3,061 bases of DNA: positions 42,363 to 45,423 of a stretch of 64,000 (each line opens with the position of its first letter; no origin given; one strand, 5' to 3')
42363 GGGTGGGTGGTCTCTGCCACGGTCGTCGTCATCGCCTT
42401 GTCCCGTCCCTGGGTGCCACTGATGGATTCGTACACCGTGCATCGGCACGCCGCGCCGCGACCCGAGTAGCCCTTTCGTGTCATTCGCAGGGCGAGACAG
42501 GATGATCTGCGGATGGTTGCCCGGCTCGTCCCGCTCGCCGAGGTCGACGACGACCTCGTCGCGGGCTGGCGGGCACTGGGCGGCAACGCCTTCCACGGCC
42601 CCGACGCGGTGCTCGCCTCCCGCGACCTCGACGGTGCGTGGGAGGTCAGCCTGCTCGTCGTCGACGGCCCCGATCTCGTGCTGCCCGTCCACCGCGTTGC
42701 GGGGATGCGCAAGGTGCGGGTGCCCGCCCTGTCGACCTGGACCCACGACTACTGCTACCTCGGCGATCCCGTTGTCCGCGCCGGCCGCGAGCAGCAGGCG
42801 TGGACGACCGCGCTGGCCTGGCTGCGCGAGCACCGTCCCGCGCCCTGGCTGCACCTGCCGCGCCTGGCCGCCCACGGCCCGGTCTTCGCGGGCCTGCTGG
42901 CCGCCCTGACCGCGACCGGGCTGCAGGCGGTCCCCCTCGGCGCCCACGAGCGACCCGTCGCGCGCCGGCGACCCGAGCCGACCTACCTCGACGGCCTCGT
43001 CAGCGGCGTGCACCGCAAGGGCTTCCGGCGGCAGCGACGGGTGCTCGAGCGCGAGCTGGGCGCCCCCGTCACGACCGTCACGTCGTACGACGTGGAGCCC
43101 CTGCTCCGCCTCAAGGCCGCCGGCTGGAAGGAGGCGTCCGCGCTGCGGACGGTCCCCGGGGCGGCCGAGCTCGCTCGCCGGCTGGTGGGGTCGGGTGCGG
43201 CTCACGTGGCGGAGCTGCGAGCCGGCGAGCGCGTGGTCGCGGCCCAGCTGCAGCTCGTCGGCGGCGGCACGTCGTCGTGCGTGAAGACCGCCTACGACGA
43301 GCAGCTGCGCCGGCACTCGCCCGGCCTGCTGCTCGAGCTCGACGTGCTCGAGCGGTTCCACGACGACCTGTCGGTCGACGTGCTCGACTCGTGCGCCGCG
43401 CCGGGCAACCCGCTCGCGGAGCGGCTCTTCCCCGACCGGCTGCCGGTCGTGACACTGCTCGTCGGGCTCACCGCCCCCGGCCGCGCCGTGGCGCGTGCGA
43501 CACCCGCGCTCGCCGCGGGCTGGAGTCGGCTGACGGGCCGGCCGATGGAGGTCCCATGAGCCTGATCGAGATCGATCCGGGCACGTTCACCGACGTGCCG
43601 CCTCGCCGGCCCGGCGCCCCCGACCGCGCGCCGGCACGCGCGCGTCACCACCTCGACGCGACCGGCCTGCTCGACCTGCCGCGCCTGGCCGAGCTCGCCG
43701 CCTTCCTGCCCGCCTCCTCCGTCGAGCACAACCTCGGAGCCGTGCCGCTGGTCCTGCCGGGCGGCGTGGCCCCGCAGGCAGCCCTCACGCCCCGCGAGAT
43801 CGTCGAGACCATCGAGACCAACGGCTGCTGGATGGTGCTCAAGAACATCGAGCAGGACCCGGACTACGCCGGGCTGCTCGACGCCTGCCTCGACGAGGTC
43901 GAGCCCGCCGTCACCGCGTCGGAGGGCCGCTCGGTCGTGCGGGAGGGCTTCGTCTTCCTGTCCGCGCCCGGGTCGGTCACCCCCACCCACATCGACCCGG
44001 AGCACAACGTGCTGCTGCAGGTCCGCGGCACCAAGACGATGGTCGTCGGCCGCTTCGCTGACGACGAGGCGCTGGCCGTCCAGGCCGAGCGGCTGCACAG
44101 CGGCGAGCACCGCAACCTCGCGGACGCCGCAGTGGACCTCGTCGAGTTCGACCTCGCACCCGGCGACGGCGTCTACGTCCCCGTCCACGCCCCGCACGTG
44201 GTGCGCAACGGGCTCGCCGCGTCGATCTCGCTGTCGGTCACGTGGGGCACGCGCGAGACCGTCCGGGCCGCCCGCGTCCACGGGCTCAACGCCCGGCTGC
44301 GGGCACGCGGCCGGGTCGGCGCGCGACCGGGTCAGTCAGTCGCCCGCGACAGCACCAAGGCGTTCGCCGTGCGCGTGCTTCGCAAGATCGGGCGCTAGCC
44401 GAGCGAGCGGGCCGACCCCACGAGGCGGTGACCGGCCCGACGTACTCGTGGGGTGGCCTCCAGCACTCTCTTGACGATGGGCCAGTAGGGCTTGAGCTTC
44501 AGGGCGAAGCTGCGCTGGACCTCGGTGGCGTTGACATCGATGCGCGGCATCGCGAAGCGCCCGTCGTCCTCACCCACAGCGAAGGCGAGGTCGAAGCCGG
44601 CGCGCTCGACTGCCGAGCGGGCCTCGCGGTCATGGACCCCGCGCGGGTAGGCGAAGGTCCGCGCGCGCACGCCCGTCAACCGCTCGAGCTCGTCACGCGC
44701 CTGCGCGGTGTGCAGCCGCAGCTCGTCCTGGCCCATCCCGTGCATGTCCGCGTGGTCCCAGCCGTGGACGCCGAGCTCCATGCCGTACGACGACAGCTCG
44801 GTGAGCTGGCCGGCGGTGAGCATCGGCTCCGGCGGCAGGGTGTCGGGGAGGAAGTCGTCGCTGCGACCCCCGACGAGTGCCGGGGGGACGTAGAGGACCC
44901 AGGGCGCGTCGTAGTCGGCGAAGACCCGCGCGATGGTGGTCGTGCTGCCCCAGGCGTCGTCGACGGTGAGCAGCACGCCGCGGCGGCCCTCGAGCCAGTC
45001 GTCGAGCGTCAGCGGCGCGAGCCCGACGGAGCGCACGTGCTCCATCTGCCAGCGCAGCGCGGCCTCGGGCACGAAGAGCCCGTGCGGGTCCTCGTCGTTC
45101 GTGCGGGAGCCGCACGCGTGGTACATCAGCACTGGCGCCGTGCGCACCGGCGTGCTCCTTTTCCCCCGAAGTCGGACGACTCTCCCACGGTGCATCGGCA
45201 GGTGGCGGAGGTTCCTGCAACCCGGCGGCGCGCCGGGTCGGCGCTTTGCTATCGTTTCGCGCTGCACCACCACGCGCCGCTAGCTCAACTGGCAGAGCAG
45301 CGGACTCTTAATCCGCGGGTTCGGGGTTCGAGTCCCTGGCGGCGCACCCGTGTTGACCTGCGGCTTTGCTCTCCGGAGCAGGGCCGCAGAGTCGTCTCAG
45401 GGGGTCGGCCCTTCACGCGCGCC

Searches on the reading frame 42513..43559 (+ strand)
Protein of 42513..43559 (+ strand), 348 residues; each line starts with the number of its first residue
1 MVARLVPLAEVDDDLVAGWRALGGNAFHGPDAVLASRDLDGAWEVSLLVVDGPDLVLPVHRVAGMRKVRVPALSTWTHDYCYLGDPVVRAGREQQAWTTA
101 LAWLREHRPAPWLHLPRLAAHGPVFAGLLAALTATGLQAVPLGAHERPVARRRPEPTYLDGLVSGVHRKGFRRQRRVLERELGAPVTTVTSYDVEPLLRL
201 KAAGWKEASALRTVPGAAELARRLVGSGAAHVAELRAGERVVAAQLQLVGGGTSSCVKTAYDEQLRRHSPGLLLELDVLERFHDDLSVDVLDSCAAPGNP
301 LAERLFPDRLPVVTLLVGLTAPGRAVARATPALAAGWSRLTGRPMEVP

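Call 81: search_protein_families(library=pfam, proteins=[window:42513-43559:+], max_evalue=0.0001)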
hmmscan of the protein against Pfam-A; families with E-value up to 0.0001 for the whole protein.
window:42513-43559:+ (348 aa): 1 family
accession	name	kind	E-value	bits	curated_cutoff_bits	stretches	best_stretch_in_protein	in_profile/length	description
PF13480.13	Acetyltransf_6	-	2.8e-18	66.9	22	1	167-292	3-133/143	Acetyltransferase (GNAT) domain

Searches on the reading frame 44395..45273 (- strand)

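Call 81: search_protein_families(library=pfam, proteins=[window:44395-45273:-], max_evalue=0.0001)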
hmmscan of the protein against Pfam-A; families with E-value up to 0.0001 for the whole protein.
window:44395-45273:- (292 aa): 1 family
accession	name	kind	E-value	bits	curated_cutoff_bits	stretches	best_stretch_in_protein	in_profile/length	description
PF01522.26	Polysacc_deac_1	-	1.9e-17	63.8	23.1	1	97-228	6-122/124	Polysaccharide deacetylase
